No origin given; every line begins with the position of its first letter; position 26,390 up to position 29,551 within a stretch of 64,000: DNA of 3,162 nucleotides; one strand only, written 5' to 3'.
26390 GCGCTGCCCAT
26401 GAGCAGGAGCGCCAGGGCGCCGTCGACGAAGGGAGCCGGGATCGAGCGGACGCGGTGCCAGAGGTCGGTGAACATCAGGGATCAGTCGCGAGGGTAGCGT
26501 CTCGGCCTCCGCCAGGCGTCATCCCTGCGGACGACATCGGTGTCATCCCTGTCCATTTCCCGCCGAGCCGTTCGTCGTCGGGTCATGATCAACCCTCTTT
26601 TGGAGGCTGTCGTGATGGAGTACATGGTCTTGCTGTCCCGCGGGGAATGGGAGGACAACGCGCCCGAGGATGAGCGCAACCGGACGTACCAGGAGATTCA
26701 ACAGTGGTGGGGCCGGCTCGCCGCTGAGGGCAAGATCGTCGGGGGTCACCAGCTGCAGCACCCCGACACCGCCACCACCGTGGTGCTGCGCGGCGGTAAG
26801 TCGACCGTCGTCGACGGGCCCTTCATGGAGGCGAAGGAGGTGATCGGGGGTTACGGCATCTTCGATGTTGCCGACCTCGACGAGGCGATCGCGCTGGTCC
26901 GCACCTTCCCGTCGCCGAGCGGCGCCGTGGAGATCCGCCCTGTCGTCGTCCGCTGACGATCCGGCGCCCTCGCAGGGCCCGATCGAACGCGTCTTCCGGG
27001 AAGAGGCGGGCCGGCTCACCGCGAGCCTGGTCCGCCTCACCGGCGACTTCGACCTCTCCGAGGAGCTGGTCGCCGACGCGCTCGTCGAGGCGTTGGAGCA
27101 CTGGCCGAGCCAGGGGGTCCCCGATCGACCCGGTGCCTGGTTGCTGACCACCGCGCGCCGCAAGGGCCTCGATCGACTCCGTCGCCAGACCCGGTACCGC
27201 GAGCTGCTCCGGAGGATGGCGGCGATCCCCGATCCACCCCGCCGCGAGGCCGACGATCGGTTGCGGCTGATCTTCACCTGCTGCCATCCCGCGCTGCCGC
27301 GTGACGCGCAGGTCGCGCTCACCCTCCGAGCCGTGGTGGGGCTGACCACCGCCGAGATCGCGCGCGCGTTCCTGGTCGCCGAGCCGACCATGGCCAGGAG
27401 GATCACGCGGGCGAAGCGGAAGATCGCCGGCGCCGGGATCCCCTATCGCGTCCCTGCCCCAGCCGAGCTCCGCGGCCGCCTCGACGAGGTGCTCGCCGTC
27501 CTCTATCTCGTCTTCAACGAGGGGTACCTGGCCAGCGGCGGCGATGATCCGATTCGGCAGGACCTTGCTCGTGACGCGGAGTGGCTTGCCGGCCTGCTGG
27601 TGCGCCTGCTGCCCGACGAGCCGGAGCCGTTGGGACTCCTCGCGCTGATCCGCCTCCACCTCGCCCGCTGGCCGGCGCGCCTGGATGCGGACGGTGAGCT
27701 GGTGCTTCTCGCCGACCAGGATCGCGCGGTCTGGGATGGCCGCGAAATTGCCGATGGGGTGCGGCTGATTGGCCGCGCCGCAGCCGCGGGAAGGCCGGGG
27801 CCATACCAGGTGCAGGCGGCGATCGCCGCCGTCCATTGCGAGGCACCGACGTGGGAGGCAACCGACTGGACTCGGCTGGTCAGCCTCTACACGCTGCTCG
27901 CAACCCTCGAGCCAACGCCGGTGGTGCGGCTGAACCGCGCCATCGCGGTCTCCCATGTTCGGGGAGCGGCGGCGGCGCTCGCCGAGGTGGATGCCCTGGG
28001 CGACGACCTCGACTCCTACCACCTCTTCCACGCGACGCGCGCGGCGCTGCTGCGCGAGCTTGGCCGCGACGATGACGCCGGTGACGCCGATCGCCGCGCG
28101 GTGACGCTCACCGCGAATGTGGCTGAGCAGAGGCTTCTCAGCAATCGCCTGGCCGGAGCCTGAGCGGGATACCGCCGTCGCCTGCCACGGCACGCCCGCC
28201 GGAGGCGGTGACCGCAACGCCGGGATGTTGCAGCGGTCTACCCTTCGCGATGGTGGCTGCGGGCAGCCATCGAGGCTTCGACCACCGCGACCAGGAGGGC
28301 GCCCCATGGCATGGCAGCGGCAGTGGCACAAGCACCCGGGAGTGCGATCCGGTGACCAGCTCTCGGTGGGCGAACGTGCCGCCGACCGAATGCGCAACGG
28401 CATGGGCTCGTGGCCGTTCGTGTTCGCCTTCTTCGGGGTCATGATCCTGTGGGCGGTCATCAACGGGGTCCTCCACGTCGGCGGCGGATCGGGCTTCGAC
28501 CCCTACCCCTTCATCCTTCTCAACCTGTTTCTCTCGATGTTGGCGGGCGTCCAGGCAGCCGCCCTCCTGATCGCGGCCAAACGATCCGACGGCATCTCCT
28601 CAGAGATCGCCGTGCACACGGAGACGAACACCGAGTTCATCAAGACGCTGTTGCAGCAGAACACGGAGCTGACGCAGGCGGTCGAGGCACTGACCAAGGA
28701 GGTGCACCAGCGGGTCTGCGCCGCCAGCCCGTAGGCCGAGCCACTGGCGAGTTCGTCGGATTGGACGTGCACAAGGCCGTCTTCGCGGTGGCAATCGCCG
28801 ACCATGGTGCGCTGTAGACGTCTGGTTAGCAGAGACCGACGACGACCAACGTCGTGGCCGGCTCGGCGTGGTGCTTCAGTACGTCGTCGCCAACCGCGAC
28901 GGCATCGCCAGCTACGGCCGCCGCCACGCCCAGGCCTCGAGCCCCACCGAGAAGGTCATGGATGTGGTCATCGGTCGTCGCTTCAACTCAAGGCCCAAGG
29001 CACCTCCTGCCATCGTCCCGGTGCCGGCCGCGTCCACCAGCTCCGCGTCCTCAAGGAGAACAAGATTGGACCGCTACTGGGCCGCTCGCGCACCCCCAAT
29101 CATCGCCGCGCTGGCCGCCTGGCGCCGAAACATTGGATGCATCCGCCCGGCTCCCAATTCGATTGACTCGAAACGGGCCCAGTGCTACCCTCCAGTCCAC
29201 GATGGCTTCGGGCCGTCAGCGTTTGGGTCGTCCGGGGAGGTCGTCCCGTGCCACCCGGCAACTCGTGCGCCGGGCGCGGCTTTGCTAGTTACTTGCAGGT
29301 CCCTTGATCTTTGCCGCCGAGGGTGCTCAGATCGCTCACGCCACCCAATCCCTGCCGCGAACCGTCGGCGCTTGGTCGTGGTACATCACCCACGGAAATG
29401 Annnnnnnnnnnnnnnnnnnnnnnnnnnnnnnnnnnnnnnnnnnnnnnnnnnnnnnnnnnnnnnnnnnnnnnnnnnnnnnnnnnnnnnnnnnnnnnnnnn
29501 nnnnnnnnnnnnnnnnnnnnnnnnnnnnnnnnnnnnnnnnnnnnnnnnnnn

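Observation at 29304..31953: Copy 2 of the module: three translationally coupled genes in a low-GC block, candidate horizontally acquired cell-surface system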

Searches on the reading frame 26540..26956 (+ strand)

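Call 41: search_protein_families(library=pfam, proteins=[window:26540-26956:+], max_evalue=0.01)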
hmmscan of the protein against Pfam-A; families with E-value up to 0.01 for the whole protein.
window:26540-26956:+ (138 aa): 1 family
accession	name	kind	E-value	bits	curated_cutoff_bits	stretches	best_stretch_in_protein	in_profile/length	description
PF03795.20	YCII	-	4.5e-15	56.3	24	1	26-136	1-92/95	YCII-related domain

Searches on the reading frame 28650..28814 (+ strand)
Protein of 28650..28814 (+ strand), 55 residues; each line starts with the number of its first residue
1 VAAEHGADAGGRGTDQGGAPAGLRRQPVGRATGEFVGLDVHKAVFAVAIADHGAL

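Call 44: search_protein_families(library=ncbifam, proteins=[window:28650-28814:+], max_evalue=10)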
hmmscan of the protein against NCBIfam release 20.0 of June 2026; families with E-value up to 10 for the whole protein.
seq(55 aa): 1 family
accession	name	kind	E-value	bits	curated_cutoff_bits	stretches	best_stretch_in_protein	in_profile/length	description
NF033542.1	transpos_IS110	equivalog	0.037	13.2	140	1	35-53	1-19/343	IS110 family RNA-guided transposase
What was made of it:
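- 28752..28810 (+): Possible IS110 transposase N-terminal remnant (.....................). Not part of the module; marks the upstream border. NCBIfam NF033542, 19 residues, E 0.037, far below the cut-off (call 44).
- On IS110 insertion sequence (upstream border): 19 N-terminal residues match, E 0.037, 13 bits against a cut-off of 140 (call 44).
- Checked: The upstream 'IS110 remnant' rests on a 19-residue match to the N-terminus of the IS110 model, E=0.037 (call 44).
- Possible transposase debris upstream (call 44).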

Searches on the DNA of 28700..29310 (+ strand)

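Call 42: search_dna_similar(query=window:28700-29310:+, collection=plasmids, mode=distant, max_rows=5)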
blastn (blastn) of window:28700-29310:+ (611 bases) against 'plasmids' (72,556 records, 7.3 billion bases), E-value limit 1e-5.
No match.

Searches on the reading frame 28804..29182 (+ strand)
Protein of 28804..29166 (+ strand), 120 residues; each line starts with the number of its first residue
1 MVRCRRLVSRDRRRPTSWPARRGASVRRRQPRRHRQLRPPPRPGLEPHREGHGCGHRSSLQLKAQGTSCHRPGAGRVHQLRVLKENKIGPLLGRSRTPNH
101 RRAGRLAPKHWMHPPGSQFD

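Call 41: search_protein_families(library=pfam, proteins=[window:28804-29166:+], max_evalue=0.01)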
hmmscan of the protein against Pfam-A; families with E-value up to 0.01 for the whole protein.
window:28804-29166:+ (120 aa): 0 families

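Call 81: search_dna_similar(query=window:28862-29182:+, collection=plasmids, mode=protein, max_evalue=0.01, max_rows=8)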
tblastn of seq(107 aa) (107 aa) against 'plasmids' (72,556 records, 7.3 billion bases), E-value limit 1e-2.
No match.

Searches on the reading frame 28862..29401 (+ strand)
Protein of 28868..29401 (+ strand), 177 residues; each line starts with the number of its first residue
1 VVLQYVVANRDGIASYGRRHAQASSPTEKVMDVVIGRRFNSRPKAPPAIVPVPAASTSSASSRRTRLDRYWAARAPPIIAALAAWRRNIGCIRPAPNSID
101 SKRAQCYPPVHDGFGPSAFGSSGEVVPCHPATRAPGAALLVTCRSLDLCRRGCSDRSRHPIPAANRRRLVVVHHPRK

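Call 41: search_protein_families(library=pfam, proteins=[window:28868-29401:+], max_evalue=0.01)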
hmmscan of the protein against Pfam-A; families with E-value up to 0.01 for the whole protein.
window:28868-29401:+ (177 aa): 0 families

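Call 44: search_protein_families(library=ncbifam, proteins=[window:28862-29320:+], max_evalue=10)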
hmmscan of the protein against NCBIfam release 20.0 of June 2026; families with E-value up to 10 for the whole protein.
seq(153 aa): 0 families
